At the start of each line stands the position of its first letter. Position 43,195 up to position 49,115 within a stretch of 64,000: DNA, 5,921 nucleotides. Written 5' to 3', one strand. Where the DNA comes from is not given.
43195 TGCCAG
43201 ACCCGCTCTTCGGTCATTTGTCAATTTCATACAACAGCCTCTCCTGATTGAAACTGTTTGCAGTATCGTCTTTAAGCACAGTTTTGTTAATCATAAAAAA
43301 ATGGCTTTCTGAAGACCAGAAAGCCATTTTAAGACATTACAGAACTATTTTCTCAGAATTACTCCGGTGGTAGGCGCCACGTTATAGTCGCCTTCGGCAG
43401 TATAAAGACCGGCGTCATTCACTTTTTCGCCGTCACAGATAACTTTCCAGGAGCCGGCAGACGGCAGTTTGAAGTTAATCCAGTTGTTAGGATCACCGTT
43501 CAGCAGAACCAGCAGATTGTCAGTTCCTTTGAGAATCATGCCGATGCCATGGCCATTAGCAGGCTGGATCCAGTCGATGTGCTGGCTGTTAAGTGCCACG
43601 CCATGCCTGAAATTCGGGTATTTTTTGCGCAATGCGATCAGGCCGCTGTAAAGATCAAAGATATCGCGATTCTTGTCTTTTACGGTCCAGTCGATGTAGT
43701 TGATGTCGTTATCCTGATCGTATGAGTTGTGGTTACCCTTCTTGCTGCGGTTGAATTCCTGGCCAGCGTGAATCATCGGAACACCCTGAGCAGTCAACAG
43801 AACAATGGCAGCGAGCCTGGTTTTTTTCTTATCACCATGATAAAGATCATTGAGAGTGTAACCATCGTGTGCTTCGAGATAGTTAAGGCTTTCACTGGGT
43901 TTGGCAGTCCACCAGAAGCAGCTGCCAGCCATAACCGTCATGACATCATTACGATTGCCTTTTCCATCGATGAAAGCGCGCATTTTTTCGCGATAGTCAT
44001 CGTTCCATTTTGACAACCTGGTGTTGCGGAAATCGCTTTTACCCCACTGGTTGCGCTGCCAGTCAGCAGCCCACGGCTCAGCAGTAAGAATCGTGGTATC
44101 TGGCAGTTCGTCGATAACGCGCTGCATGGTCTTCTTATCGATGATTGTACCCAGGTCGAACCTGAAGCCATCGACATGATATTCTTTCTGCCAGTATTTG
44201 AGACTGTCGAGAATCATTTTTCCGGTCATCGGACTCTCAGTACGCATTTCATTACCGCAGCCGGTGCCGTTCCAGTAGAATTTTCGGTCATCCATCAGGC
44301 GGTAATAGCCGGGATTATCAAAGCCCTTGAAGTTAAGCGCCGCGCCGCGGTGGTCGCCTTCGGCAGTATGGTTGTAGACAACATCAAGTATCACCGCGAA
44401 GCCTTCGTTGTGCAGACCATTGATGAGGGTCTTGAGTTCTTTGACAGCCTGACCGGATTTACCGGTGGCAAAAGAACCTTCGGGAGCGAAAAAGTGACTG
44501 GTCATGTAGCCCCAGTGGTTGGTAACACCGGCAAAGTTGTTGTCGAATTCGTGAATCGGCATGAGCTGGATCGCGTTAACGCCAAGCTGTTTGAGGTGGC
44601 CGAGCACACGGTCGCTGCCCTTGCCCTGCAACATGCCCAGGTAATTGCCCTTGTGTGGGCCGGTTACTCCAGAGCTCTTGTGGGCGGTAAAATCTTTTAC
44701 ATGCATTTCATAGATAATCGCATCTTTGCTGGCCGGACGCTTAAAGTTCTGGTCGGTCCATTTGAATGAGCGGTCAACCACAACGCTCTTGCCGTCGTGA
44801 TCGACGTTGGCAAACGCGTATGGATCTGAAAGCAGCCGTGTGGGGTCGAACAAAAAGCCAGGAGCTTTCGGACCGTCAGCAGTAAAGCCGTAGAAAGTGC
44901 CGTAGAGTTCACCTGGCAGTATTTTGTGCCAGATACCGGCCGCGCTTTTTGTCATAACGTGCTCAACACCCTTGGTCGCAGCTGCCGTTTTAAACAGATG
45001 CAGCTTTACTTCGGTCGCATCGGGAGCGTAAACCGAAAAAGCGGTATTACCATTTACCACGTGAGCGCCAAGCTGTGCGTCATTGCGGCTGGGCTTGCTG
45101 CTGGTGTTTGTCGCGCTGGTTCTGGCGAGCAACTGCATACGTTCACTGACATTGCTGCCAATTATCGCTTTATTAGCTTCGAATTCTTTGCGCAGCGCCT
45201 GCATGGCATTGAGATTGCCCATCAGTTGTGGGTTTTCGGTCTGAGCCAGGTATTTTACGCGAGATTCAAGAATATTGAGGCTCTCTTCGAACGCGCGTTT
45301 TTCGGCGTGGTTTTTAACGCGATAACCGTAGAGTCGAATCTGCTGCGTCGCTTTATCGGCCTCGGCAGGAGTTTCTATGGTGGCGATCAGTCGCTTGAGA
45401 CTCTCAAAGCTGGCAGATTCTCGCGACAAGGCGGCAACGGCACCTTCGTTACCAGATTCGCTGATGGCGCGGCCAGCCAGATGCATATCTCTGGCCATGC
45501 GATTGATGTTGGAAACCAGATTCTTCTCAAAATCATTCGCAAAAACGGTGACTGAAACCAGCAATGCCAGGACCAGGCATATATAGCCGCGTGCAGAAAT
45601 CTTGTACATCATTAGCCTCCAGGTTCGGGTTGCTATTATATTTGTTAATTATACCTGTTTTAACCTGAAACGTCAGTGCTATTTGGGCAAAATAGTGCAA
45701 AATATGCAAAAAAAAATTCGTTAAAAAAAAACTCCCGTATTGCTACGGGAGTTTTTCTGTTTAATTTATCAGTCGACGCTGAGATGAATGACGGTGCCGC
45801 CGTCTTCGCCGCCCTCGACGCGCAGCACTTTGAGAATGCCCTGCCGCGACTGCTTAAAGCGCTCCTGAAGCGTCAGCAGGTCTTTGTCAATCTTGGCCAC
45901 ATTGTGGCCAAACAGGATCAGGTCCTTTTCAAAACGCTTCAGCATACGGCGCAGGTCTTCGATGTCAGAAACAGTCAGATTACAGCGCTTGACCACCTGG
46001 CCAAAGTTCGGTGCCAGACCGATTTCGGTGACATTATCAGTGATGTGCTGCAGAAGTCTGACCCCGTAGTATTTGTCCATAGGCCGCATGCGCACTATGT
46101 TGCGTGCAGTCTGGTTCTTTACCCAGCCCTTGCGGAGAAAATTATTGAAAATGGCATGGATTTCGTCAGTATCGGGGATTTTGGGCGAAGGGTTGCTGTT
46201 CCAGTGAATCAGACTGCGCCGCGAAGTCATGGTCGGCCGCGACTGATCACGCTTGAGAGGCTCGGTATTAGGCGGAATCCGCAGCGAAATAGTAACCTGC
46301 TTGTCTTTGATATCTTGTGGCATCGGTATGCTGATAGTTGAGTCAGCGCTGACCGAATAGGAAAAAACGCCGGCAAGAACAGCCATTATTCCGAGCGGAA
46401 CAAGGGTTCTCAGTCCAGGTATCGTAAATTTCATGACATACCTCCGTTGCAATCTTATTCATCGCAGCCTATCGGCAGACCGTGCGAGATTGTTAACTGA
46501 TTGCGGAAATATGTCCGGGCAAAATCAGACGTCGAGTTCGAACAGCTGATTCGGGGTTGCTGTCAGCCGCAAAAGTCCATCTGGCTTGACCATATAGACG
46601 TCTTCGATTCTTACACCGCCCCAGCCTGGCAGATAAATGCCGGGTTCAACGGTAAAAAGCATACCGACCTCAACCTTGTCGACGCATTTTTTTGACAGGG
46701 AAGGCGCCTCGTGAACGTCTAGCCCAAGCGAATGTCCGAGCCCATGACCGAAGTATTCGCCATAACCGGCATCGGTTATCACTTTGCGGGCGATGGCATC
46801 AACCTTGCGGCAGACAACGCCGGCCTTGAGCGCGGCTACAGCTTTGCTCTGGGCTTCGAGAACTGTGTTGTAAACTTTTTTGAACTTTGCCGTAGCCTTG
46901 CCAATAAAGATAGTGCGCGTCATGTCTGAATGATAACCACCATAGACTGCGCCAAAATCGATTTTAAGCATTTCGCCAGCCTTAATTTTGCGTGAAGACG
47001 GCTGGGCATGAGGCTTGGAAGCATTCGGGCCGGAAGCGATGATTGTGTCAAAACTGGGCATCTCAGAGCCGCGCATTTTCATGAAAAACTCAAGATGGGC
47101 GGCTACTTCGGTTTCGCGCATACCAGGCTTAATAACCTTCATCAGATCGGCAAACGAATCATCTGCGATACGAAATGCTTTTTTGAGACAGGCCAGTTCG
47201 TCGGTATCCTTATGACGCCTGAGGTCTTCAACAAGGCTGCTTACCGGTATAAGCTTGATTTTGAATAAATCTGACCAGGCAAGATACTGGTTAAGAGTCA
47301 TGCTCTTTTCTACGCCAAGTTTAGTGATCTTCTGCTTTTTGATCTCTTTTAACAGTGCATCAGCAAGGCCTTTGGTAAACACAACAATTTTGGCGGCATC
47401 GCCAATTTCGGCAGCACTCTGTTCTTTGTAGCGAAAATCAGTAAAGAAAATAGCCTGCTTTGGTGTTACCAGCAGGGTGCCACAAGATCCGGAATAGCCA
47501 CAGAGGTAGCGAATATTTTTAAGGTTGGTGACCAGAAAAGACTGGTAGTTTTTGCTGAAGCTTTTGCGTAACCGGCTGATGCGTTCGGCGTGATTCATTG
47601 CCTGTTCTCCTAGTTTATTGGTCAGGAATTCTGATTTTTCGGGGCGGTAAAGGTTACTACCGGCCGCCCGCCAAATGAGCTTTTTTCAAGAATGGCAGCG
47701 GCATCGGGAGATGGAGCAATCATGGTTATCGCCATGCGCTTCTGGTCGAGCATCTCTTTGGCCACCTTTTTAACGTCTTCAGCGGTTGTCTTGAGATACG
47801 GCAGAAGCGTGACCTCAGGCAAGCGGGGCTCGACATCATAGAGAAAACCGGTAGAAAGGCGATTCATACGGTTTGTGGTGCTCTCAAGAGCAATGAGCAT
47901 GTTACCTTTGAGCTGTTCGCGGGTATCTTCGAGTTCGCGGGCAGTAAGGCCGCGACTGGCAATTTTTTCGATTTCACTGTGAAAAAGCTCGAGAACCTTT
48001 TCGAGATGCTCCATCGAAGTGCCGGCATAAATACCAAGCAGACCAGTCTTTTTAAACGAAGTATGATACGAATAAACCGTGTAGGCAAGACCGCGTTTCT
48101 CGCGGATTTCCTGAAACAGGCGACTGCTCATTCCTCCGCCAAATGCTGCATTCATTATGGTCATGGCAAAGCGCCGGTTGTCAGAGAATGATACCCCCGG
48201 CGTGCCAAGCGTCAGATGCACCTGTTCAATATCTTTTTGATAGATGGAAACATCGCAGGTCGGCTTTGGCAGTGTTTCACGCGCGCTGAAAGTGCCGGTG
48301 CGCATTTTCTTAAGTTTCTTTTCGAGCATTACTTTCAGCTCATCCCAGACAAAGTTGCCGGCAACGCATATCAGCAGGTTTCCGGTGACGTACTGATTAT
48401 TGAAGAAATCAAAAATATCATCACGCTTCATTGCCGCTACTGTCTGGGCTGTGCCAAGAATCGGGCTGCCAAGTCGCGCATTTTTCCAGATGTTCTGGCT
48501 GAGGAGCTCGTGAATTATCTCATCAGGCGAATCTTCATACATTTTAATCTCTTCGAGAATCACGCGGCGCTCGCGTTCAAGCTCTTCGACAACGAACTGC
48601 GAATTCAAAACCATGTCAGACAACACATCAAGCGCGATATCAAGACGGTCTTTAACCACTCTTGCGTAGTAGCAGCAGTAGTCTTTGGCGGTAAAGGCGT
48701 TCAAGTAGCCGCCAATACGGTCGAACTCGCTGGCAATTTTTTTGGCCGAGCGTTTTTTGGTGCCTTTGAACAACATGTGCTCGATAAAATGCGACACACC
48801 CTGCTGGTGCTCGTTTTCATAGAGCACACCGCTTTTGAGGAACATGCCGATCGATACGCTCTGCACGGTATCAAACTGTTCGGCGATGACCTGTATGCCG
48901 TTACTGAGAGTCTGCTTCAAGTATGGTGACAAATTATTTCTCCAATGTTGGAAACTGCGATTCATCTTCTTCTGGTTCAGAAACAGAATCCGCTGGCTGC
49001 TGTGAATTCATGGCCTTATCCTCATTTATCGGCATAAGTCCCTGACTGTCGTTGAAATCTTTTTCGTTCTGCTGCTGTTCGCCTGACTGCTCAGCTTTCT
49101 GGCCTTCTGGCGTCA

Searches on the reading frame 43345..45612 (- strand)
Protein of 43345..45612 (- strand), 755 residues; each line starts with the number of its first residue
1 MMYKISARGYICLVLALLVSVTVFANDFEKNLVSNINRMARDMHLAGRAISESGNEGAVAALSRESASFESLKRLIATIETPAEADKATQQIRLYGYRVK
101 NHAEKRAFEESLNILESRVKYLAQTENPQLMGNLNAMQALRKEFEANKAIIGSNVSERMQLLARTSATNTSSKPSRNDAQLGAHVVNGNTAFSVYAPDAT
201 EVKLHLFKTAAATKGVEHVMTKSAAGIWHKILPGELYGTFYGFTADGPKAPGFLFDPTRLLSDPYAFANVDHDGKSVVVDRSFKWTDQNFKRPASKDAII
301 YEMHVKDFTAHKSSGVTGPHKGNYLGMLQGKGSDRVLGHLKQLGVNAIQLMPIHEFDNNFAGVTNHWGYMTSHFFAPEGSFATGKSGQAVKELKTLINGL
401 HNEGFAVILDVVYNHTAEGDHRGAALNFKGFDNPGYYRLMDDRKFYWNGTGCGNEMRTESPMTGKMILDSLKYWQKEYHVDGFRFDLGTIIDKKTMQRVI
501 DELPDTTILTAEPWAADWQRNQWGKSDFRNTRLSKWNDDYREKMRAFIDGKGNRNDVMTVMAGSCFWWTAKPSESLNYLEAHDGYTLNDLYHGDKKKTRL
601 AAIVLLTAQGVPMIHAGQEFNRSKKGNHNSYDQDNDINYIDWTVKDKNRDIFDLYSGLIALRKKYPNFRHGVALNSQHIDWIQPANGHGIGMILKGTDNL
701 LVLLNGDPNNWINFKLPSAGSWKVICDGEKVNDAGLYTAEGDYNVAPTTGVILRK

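Call 70: search_protein_families(library=pfam, proteins=[window:43345-45612:-], max_evalue=0.00001)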
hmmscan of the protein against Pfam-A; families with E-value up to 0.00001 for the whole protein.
window:43345-45612:- (755 aa): 2 families
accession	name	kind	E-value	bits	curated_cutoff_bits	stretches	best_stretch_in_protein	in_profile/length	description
PF00128.31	Alpha-amylase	-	3.4e-18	66.6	22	1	326-495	16-197/446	Alpha amylase, catalytic domain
PF02922.24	CBM_48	-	1.1e-14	55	22.4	1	180-266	1-83/83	Carbohydrate-binding module 48 (Isoamylase N-terminal domain)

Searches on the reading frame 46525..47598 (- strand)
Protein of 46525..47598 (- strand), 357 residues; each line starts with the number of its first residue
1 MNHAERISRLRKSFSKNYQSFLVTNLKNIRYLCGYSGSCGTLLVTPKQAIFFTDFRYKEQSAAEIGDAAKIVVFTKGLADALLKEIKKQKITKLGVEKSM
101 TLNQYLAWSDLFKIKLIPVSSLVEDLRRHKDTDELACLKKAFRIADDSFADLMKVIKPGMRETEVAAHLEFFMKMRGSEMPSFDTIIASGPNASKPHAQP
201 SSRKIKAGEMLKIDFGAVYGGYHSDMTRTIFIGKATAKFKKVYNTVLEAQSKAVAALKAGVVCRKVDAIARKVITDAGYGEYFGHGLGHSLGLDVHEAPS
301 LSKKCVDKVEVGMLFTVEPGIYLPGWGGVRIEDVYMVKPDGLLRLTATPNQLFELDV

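Call 70: search_protein_families(library=pfam, proteins=[window:46525-47598:-], max_evalue=0.00001)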
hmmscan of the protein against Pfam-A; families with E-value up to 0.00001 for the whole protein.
window:46525-47598:- (357 aa): 2 families
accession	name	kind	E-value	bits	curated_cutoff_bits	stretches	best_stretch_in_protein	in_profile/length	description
PF00557.29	Peptidase_M24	-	1.6e-74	250.6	23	1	137-338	2-207/208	Metallopeptidase family M24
PF01321.24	Creatinase_N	-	9.2e-21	75.1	22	1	6-128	1-127/128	Creatinase/Prolidase N-terminal domain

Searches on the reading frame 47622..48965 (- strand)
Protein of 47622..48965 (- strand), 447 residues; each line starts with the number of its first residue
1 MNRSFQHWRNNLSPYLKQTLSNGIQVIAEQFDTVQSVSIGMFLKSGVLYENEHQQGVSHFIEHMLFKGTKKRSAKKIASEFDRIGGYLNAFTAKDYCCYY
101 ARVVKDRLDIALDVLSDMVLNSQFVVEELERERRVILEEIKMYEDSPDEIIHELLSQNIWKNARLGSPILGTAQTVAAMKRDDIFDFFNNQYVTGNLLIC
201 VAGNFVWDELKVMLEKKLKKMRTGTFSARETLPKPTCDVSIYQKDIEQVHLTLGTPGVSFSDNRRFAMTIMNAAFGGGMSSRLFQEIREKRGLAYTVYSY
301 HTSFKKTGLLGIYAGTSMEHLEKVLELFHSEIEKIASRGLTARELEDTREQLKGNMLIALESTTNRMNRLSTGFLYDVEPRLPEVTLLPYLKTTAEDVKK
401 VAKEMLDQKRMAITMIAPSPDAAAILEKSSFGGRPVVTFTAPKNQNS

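Call 70: search_protein_families(library=pfam, proteins=[window:47622-48965:-], max_evalue=0.00001)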
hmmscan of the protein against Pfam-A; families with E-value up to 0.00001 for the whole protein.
window:47622-48965:- (447 aa): 2 families
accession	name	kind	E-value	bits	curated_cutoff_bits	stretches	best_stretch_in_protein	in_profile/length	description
PF00675.25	Peptidase_M16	-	3.2e-42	144.4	22.3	1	26-172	2-148/149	Insulinase (Peptidase family M16)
PF05193.26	Peptidase_M16_C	-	1.6e-39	136.1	23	1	180-352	3-181/181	Peptidase M16 inactive domain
